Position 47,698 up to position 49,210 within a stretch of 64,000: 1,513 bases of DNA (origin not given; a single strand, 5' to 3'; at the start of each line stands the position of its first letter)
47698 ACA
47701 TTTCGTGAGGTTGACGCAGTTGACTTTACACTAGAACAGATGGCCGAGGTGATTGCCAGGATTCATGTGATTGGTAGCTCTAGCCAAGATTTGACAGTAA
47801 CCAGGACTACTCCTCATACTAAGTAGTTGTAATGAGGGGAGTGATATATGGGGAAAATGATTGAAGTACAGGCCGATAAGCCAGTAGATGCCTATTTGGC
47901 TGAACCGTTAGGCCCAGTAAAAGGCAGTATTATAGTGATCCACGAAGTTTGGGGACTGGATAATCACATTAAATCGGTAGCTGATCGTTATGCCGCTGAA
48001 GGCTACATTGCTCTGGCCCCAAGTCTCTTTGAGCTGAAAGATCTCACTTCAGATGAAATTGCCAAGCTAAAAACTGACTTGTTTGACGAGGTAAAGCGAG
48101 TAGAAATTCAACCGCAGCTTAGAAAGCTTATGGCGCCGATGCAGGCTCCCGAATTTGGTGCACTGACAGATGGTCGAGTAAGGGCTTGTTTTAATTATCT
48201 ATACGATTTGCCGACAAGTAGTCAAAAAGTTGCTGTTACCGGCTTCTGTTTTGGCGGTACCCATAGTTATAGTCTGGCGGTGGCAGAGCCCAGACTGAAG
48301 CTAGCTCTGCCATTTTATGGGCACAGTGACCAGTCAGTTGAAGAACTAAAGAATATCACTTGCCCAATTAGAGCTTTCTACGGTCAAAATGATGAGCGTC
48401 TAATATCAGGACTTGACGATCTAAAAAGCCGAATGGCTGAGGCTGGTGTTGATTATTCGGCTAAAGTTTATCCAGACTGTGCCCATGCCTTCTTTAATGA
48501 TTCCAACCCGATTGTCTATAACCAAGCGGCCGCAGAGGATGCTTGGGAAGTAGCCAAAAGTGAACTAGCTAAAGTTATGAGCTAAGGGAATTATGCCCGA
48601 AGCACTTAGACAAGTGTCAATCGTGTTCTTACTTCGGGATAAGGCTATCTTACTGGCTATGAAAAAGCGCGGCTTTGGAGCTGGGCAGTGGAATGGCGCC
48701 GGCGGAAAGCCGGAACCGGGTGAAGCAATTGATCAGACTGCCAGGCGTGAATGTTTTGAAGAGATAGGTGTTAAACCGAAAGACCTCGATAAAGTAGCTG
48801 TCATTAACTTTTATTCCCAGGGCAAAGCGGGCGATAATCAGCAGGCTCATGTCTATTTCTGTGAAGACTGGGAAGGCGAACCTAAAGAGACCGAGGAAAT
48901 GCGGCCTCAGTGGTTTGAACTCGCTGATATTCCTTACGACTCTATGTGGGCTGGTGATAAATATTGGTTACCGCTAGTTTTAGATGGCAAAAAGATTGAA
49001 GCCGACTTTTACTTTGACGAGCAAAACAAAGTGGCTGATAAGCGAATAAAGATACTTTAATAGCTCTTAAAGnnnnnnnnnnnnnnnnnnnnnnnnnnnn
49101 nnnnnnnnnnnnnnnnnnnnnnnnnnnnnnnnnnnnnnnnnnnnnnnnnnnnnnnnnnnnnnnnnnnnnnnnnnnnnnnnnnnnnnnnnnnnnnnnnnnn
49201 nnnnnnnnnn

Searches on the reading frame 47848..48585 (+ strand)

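Call 99: search_protein_families(library=pfam, proteins=[window:47848-48585:+], max_evalue=0.00001)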
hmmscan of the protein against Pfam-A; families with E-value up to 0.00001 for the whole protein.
window:47848-48585:+ (245 aa): 1 family
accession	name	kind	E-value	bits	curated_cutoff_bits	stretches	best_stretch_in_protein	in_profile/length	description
PF01738.24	DLH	-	1e-47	163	21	1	13-241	1-214/217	Dienelactone hydrolase family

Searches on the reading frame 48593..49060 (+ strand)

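Call 99: search_protein_families(library=pfam, proteins=[window:48593-49060:+], max_evalue=0.00001)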
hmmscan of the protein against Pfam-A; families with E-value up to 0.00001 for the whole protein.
window:48593-49060:+ (155 aa): 1 family
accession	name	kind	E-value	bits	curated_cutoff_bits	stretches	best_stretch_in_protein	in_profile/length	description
PF00293.34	NUDIX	-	2.4e-20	73.3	21.1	1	7-128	5-133/134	NUDIX domain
